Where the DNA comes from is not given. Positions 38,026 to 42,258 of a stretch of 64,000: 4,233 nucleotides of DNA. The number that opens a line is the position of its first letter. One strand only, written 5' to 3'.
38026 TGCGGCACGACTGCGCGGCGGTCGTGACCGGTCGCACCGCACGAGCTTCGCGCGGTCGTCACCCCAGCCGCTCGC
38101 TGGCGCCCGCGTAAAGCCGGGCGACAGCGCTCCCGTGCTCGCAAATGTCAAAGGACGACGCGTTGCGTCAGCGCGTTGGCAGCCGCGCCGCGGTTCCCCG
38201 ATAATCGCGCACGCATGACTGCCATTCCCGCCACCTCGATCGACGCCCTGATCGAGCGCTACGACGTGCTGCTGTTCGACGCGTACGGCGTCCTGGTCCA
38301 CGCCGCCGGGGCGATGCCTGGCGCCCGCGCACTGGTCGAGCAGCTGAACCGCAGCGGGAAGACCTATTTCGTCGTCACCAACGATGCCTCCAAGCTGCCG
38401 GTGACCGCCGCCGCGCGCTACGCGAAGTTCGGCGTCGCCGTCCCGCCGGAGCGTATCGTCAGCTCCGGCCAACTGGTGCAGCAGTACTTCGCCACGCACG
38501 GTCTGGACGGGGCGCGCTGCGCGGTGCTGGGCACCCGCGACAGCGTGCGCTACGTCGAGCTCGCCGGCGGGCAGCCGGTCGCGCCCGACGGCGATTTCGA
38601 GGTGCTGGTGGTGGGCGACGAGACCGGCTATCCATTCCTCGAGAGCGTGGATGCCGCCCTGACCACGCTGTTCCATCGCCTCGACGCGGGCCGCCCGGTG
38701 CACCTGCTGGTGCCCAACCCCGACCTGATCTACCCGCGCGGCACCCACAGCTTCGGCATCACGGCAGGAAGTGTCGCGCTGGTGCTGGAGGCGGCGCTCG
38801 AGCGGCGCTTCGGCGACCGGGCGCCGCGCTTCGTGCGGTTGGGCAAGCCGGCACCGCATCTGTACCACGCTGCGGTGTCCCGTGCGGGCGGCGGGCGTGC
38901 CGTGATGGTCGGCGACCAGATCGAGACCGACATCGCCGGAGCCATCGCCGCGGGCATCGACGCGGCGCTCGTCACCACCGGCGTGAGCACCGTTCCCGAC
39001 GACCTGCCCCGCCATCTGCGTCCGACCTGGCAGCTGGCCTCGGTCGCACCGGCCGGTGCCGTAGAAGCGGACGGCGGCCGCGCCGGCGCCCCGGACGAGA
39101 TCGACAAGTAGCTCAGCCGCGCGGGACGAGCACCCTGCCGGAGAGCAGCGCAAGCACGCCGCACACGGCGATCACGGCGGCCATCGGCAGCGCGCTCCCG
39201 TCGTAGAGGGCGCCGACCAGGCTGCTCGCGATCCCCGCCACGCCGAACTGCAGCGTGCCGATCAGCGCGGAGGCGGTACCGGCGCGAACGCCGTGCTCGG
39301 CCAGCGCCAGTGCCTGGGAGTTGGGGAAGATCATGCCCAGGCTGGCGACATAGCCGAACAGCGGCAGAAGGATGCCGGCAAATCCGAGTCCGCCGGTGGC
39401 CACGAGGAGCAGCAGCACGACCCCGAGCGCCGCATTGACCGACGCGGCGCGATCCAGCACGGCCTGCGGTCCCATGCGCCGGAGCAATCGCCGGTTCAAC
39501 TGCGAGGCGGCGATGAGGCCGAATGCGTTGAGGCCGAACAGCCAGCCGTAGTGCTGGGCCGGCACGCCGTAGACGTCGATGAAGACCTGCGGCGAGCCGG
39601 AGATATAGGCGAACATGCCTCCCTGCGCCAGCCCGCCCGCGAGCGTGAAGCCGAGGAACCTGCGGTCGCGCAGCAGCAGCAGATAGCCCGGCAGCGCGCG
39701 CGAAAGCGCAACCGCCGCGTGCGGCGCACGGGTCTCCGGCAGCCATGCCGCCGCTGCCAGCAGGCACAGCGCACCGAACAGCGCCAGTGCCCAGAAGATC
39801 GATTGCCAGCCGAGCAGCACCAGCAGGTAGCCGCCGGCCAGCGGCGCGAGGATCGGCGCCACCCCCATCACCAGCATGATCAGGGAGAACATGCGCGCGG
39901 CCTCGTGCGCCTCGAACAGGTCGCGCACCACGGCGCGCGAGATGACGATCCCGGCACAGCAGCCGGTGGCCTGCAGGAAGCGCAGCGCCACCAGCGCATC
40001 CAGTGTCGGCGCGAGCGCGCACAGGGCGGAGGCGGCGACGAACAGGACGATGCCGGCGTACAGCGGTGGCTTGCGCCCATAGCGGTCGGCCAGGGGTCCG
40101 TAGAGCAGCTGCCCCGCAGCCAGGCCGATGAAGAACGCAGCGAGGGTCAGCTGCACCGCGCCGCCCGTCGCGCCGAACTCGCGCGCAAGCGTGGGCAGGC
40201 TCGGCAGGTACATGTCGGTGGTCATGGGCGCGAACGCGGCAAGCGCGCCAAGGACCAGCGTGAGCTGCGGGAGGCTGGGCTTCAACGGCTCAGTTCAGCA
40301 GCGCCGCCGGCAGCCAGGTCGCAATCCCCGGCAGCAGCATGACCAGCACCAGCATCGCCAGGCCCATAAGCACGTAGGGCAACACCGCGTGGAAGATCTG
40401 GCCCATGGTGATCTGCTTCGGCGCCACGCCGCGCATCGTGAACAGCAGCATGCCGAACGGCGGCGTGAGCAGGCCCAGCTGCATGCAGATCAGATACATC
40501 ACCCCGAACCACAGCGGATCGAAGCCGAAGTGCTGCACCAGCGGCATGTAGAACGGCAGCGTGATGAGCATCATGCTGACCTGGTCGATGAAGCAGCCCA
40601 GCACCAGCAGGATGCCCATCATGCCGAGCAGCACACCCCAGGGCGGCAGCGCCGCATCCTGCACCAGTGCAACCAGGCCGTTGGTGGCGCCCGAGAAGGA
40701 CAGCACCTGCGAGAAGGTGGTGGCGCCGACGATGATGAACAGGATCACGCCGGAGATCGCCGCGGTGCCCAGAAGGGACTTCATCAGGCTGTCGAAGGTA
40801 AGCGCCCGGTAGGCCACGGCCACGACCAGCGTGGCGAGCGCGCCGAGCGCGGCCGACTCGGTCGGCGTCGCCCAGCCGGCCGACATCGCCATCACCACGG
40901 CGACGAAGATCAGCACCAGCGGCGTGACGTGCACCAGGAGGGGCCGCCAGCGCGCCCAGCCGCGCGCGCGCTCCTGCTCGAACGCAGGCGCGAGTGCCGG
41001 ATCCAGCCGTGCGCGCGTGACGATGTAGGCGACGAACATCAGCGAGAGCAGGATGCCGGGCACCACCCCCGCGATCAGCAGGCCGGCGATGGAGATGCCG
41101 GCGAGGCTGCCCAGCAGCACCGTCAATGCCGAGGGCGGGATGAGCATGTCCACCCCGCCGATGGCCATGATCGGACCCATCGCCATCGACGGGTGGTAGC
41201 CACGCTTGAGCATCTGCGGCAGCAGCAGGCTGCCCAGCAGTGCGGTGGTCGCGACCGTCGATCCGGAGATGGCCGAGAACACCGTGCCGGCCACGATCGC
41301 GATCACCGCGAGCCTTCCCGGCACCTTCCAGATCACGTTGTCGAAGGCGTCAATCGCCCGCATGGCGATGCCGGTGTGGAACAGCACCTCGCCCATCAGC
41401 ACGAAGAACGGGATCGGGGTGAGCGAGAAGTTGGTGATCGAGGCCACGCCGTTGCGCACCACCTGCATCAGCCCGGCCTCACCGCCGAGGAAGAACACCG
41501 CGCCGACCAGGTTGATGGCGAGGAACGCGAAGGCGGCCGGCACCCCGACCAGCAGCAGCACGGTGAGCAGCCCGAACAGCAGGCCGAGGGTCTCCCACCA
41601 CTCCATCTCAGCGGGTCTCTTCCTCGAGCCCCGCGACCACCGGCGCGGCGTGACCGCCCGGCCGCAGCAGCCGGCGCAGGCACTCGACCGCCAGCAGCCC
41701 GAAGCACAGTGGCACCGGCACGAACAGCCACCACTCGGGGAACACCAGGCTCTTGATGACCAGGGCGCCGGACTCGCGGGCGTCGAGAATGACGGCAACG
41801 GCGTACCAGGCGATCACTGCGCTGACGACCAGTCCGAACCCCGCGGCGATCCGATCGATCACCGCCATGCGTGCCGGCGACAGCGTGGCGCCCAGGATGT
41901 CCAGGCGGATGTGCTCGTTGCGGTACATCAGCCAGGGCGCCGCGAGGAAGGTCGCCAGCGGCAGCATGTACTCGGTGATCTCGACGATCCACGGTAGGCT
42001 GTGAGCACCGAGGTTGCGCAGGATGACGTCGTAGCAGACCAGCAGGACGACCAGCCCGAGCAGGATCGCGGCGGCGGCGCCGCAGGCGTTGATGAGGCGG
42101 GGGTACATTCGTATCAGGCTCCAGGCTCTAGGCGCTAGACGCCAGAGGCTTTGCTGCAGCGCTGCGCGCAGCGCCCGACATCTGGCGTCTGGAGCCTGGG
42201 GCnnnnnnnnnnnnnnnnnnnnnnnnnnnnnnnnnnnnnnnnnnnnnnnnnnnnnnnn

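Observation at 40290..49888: Rearranged indole/auxin-type catabolic operon: cyclase-iorA-iorB-V4R-Rieske alpha-TRAP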

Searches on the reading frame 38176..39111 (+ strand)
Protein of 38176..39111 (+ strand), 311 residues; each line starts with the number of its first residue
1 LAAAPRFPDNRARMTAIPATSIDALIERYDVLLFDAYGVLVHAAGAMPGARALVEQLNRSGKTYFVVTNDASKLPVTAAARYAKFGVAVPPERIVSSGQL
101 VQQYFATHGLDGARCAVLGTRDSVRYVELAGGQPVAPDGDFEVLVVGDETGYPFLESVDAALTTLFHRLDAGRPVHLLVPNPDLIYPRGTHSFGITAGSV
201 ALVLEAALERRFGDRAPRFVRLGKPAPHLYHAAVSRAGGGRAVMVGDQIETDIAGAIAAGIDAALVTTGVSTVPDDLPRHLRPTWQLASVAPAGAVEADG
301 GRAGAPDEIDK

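Call 35: search_protein_families(library=pfam, proteins=[window:38176-39111:+], max_evalue=0.001)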
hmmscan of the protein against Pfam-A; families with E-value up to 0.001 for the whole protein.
window:38176-39111:+ (311 aa): 4 families
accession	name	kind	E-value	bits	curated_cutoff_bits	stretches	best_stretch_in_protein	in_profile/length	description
PF13344.12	Hydrolase_6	-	5.1e-20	71.8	27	1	33-131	2-99/101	Haloacid dehalogenase-like hydrolase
PF13242.12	Hydrolase_like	-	9.4e-16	57.9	22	1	222-291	2-73/75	HAD-hyrolase-like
PF00702.32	Hydrolase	-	8.4e-11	43.1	26.4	1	202-260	126-191/191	haloacid dehalogenase-like hydrolase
PF13419.12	HAD_2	-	0.00011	22.8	23.8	0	222-266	133-178/178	Haloacid dehalogenase-like hydrolase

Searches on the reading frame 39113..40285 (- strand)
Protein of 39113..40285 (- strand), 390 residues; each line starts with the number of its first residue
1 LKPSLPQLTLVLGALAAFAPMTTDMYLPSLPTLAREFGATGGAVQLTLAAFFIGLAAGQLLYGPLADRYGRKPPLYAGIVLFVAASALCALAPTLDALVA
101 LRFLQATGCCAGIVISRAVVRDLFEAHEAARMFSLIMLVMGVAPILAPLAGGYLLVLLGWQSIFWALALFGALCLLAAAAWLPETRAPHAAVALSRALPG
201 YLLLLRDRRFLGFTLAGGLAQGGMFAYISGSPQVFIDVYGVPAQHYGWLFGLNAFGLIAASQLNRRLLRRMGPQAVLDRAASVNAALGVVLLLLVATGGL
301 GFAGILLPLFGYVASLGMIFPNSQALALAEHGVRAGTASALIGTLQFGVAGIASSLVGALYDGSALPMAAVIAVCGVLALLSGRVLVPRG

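Call 6: search_protein_families(library=pfam, proteins=[window:39113-40285:-], max_evalue=0.01)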
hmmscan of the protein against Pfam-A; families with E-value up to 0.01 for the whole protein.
window:39113-40285:- (390 aa): 2 families
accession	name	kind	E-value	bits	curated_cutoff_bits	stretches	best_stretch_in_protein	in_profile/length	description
PF07690.21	MFS_1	-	1.2e-47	163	33.4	1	15-353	4-346/347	Major Facilitator Superfamily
PF00083.30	Sugar_tr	-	5.4e-10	39.2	22.3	1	43-185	47-194/452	Sugar (and other) transporter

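Call 42: search_protein_families(library=ncbifam, proteins=[window:39113-40285:-], max_evalue=0.00001)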
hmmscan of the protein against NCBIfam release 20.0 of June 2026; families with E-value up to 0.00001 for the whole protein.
window:39113-40285:- (390 aa): 45 families (the best 25 are shown)
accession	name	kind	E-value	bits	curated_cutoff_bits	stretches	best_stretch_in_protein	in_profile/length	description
TIGR00710.1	efflux_Bcr_CflA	subfamily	4.9e-103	345.5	200.9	1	8-383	6-381/385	Bcr/CflA family efflux MFS transporter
NF008314.0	PRK11102.1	equivalog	2.3e-101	340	303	1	7-381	10-385/396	Bcr/CflA family multidrug efflux MFS transporter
NF053813.1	MFS_TcaB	equivalog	4.1e-79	266.2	475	1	8-380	7-380/396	putative multidrug effflux MFS transporter TcaB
NF008270.1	PRK11043.1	equivalog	5.4e-61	206.8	430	1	12-381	10-376/382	purine nucleoside transporter PunC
NF033134.0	cmlA_floR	equivalog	5.2e-54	184.2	450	1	4-382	7-383/388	CmlA/FloR family chloramphenicol efflux MFS transporter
NF008654.0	PRK11652.1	equivalog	7.3e-50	170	479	1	6-383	8-382/397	multidrug efflux MFS transporter EmrD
NF007782.0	PRK10473.1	subfamily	4.4e-43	147.8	417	1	14-382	10-374/394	MdtL family multidrug efflux MFS transporter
NF000219.1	FloR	exception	5.4e-34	118.1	700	1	5-379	12-384/404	chloramphenicol/florfenicol efflux MFS transporter FloR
NF041041.1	FslD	exception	1.4e-32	113.4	500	1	18-378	21-383/396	rhizoferrin import MFS transporter FslD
TIGR00880.1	2_A_01_02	superfamily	6.5e-32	110.6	131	1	51-185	3-141/141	multidrug resistance protein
NF000509.1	efflux_CmlA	exception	1.4e-30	107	875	1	4-356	11-361/419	CmlA family chloramphenicol efflux MFS transporter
NF012203.0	cmlB1_MFS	exception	2e-29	103.1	900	1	5-380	12-383/407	chloramphenicol efflux MFS transporter CmlB1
NF011931.1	PRK15402.1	subfamily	1.2e-26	93.5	439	1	7-380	11-384/401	MdfA family multidrug efflux MFS transporter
NF052292.1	efflux_CraA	equivalog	6.2e-25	88.1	725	1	8-270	18-278/409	chloramphenicol efflux MFS transporter CraA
NF011932.2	PRK15403.1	equivalog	3.3e-24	85.8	700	1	10-385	15-390/402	multidrug efflux MFS transporter MdtM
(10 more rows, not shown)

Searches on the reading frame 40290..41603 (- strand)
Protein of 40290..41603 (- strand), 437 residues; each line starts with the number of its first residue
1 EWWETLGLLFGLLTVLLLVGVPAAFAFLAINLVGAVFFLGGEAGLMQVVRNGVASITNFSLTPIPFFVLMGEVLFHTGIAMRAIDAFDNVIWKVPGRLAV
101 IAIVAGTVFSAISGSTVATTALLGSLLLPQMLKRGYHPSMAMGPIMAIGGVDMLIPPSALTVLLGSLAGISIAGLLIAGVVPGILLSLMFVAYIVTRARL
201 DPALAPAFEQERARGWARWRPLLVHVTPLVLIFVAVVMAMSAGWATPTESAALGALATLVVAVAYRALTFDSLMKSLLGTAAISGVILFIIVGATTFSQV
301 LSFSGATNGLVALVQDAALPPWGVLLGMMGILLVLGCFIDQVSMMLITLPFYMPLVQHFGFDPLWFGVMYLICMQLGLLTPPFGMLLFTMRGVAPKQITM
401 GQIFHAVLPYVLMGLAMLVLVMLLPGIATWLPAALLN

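Call 6: search_protein_families(library=pfam, proteins=[window:40290-41603:-], max_evalue=0.01)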
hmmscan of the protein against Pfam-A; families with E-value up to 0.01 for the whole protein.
window:40290-41603:- (437 aa): 1 family
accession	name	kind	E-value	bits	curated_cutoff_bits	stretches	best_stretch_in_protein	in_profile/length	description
PF06808.19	DctM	-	3.1e-78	263.9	23.8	1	10-427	1-413/413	Tripartite ATP-independent periplasmic transporter, DctM component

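Call 42: search_protein_families(library=ncbifam, proteins=[window:40290-41603:-], max_evalue=0.00001)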
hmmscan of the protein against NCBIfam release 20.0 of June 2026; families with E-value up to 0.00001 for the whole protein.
window:40290-41603:- (437 aa): 3 families
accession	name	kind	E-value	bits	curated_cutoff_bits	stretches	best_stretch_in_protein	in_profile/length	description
TIGR00786.1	dctM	subfamily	1.2e-91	307.4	268.45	1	20-432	1-405/405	TRAP transporter large permease subunit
NF011634.1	PRK15060.1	equivalog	1.2e-46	159.6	800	1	15-427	12-416/425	2,3-diketo-L-gulonate TRAP transporter large permease YiaN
TIGR02123.1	TRAP_fused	subfamily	4.5e-09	35.6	320.65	1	56-396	163-505/615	TRAP transporter fused permease subunit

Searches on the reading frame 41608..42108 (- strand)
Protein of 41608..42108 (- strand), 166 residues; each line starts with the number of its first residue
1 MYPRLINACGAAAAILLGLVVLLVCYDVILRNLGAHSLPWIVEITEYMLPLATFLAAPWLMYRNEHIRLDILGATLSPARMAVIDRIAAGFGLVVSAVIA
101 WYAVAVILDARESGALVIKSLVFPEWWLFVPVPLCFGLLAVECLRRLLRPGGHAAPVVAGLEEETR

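Call 6: search_protein_families(library=pfam, proteins=[window:41608-42108:-], max_evalue=0.01)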
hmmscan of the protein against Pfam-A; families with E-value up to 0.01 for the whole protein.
window:41608-42108:- (166 aa): 1 family
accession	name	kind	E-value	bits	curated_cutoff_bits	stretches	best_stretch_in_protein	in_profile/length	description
PF04290.18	DctQ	-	5.3e-25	88.3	28.3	1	21-149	2-128/132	Tripartite ATP-independent periplasmic transporters, DctQ component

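Call 42: search_protein_families(library=ncbifam, proteins=[window:41608-42108:-], max_evalue=0.00001)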
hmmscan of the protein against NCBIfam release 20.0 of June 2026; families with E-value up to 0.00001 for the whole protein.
window:41608-42108:- (166 aa): 0 families
